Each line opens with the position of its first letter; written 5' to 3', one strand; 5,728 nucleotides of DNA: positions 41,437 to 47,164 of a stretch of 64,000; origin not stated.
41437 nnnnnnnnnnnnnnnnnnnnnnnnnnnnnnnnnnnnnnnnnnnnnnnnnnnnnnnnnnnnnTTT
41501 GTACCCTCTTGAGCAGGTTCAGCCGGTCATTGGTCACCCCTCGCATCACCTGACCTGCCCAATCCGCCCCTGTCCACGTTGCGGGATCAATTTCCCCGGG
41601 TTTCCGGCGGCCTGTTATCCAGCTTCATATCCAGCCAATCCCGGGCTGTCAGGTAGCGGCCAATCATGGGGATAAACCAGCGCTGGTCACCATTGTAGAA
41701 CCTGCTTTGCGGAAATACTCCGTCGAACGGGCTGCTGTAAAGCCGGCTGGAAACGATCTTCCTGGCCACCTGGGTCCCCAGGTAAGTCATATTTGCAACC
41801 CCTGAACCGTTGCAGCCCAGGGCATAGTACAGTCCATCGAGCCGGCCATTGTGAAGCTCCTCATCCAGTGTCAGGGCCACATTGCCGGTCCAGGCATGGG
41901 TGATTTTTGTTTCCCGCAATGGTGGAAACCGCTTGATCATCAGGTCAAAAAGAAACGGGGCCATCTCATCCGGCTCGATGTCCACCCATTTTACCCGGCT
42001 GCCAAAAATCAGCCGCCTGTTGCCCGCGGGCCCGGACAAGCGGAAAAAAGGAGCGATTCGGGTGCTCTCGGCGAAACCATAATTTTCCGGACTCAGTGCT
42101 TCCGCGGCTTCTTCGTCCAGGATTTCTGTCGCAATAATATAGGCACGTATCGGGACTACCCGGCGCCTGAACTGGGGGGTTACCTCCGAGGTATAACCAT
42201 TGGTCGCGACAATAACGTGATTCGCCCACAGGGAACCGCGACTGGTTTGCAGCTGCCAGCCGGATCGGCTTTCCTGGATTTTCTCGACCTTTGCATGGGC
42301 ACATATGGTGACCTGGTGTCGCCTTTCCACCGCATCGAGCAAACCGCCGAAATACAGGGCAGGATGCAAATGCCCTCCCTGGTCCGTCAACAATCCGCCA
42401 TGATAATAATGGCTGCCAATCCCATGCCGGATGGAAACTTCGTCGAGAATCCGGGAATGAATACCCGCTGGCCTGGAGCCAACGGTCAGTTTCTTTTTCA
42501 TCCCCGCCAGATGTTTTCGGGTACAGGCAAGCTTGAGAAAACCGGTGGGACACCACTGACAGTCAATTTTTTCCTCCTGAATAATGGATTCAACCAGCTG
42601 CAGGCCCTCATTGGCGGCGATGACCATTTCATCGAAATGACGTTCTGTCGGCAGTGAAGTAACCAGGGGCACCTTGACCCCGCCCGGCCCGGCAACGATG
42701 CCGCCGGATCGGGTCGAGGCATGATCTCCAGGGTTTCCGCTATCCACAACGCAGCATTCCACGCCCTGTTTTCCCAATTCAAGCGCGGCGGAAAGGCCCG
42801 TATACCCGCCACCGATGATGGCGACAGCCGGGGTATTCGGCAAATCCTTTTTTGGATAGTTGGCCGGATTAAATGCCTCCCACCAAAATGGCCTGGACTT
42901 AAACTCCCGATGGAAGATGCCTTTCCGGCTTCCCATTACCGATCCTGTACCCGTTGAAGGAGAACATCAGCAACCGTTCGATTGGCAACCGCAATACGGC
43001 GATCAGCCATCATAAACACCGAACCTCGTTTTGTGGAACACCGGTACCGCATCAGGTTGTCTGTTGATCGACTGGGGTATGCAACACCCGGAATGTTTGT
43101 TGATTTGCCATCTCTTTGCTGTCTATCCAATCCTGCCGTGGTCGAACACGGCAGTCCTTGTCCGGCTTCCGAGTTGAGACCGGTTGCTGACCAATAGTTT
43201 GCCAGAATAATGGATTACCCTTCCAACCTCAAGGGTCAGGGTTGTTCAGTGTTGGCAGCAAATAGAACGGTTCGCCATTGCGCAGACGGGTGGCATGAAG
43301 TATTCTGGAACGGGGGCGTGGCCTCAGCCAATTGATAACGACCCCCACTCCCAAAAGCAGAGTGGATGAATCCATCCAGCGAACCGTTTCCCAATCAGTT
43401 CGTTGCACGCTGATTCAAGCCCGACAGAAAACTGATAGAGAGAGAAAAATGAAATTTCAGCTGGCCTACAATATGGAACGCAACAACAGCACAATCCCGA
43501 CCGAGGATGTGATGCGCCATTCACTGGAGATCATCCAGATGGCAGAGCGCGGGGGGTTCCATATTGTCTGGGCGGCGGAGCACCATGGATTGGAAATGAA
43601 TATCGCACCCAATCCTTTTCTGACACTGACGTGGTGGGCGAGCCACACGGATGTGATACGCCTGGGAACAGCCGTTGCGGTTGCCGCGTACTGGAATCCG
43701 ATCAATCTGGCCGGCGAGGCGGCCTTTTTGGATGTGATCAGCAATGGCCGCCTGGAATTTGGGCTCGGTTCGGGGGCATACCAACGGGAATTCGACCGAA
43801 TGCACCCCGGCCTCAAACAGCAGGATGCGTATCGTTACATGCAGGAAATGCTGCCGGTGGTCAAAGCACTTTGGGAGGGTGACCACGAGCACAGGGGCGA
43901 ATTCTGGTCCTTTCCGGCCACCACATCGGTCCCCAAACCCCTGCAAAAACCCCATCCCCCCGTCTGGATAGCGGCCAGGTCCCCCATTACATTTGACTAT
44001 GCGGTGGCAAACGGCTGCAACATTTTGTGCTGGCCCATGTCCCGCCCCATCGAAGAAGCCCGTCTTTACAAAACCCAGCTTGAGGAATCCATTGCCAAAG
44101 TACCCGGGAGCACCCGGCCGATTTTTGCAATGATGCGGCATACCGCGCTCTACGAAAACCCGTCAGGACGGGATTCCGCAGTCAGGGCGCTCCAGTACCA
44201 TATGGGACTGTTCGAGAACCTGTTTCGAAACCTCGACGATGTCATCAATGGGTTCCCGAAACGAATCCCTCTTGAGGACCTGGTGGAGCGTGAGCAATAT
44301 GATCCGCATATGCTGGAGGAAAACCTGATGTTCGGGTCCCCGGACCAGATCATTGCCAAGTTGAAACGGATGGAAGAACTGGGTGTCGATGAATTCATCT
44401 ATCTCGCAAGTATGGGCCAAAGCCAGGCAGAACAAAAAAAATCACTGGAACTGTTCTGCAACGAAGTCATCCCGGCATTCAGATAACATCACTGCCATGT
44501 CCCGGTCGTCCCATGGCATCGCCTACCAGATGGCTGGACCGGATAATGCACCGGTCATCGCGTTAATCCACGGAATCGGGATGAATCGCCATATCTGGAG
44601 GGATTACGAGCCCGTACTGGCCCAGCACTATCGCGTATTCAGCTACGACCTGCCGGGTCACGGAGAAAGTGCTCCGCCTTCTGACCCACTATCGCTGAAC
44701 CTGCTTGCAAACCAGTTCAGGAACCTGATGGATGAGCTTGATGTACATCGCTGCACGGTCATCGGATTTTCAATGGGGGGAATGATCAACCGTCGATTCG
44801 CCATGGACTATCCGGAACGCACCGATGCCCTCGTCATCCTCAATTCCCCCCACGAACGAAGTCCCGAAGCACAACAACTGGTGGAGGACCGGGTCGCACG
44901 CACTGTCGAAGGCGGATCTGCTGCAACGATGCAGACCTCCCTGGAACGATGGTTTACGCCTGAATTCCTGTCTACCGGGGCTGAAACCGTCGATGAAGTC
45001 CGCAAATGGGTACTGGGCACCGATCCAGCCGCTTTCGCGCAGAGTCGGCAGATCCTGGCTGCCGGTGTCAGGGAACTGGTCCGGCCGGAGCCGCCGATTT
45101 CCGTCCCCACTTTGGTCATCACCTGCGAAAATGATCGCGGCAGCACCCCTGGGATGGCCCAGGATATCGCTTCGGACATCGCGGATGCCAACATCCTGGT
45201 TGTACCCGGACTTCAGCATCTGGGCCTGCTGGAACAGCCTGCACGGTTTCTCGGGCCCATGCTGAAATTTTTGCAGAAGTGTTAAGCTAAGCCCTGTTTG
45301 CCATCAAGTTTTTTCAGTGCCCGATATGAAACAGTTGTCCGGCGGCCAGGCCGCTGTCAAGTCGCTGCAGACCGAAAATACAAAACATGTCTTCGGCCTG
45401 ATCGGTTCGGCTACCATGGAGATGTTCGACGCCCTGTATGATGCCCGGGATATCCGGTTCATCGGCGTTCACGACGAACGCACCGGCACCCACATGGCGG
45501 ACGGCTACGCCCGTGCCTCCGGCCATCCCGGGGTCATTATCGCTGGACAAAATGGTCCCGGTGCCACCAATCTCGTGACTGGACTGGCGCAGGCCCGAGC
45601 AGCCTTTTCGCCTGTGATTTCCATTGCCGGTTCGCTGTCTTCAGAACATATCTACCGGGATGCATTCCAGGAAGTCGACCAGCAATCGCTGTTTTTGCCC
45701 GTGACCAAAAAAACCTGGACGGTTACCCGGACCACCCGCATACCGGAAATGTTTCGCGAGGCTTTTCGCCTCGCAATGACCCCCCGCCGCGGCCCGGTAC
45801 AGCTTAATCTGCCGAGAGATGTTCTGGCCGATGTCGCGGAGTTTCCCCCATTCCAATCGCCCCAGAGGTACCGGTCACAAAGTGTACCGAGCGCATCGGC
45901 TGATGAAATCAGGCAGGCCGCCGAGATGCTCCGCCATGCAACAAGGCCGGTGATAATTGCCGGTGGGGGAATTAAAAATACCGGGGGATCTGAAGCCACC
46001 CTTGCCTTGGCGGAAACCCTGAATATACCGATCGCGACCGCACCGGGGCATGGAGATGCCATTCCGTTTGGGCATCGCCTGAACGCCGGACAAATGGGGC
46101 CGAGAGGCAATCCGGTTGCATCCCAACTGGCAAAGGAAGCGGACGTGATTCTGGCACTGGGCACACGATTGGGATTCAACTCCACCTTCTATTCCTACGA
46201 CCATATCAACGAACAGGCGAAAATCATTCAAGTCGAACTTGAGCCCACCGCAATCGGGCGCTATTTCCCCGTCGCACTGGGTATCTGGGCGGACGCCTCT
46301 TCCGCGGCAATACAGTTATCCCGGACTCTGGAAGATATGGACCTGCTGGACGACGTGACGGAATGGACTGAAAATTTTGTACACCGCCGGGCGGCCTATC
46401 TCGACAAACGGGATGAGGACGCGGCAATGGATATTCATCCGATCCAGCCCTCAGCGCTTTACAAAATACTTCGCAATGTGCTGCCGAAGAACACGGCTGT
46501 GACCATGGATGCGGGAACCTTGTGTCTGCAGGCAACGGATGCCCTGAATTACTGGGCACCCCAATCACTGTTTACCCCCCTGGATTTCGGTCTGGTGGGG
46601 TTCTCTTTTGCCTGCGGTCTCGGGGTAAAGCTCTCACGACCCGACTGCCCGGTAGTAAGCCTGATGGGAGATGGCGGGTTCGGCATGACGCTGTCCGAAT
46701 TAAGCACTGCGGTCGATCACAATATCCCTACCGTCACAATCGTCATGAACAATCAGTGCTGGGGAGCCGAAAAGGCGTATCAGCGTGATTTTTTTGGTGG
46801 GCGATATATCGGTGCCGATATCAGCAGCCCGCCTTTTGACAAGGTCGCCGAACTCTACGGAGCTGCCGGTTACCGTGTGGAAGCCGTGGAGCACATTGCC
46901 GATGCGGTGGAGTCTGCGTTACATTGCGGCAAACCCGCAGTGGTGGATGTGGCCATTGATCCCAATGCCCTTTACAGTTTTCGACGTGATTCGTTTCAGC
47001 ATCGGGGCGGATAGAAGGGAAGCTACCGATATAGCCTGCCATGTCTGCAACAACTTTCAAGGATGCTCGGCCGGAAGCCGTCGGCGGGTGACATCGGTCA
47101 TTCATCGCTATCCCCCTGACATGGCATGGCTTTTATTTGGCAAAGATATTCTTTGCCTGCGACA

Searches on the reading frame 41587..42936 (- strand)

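Call 28: search_protein_families(library=ncbifam, proteins=[window:41587-42936:-], max_evalue=1e-10)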
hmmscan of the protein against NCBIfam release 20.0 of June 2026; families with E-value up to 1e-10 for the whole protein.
window:41587-42936:- (449 aa): 5 families
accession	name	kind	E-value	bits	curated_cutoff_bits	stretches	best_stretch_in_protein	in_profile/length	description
NF050086.1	pipecolate_AmaA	exception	1.5e-41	142.5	600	1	34-397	24-383/425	L-pipecolate oxidase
TIGR03329.1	Phn_aa_oxid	hypoth_equivalog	1.3e-24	86.8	632.8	1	35-430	24-420/460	putative aminophosphonate oxidoreductase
TIGR03197.1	MnmC_Cterm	equivalog_domain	8.5e-19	67.9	174.2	1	38-256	2-209/400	FAD-dependent 5-carboxymethylaminomethyl-2-thiouridine(34) oxidoreductase MnmC1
NF002480.1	PRK01747.1-1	equivalog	2.8e-17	62.4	540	1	29-256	241-458/645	bifunctional tRNA (5-methylaminomethyl-2-thiouridine)(34)-methyltransferase MnmC2/FAD-dependent 5-carboxymethylaminomethyl-2-thiouridine(34)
TIGR02352.1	thiamin_ThiO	equivalog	1.6e-12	47.2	250.8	1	38-276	1-231/351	glycine oxidase ThiO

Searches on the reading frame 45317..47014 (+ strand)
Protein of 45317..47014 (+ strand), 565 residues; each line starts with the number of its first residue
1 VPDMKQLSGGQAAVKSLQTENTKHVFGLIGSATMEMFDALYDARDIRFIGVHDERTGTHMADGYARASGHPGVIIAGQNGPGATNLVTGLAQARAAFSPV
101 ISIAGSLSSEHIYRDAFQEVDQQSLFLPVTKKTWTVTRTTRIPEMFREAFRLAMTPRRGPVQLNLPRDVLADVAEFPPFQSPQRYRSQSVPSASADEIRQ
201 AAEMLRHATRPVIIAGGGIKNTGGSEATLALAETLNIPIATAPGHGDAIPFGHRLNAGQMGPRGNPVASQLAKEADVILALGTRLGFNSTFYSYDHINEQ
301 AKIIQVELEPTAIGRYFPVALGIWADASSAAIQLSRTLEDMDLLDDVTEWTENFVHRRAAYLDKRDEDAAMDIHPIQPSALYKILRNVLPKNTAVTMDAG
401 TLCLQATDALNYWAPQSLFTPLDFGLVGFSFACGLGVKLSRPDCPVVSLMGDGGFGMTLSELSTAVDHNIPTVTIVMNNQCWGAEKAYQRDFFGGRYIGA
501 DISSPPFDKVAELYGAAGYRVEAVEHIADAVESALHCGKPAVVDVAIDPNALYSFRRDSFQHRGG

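Call 28: search_protein_families(library=ncbifam, proteins=[window:45317-47014:+], max_evalue=1e-10)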
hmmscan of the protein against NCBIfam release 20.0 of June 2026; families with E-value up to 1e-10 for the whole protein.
window:45317-47014:+ (565 aa): 51 families (the best 25 are shown)
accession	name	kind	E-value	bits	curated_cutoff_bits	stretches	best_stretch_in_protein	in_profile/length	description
NF005713.0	PRK07525.1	subfamily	2.3e-127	425.9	620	1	6-561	5-576/592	sulfoacetaldehyde acetyltransferase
TIGR03457.1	sulphoacet_xsc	equivalog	5.9e-121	404.6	676.4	1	10-561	5-570/579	sulfoacetaldehyde acetyltransferase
NF004919.0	PRK06276.1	equivalog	6.1e-115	384.7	866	1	8-551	2-542/582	acetolactate synthase large subunit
TIGR00118.1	acolac_lg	equivalog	3.5e-112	375.7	538.35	1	7-550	1-538/557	biosynthetic-type acetolactate synthase large subunit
NF006052.0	PRK08199.1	subfamily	9.3e-110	367.5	539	1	4-553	5-543/559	thiamine pyrophosphate protein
NF004710.0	PRK06048.1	equivalog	1.2e-105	354.1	976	1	4-550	5-540/561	acetolactate synthase large subunit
NF006122.0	PRK08266.1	subfamily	9.4e-100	334.6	571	1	4-549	1-526/543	hypothetical protein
NF005039.0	PRK06456.1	equivalog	2.8e-98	329.9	868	1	8-552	3-549/572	acetolactate synthase large subunit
NF005860.0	PRK07789.1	equivalog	2.7e-93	313.4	881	1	4-551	31-582/615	acetolactate synthase large subunit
NF006524.0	PRK08978.1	equivalog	9.1e-90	301.5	738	1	8-550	2-527/548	acetolactate synthase 2 catalytic subunit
NF006187.0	PRK08322.1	equivalog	2.4e-88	297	509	1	11-548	6-529/548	acetolactate synthase large subunit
NF006319.0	PRK08527.1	equivalog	2.8e-87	293.5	905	1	4-548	1-539/565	acetolactate synthase large subunit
NF005824.0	PRK07710.1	equivalog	4.4e-87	292.7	976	1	5-547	15-548/573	acetolactate synthase large subunit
NF004772.0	PRK06112.1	subfamily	8.6e-86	288.5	673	1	5-552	12-564/578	acetolactate synthase catalytic subunit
NF005058.0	PRK06466.1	equivalog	1.2e-85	288.1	951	1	4-550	1-550/574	acetolactate synthase 3 large subunit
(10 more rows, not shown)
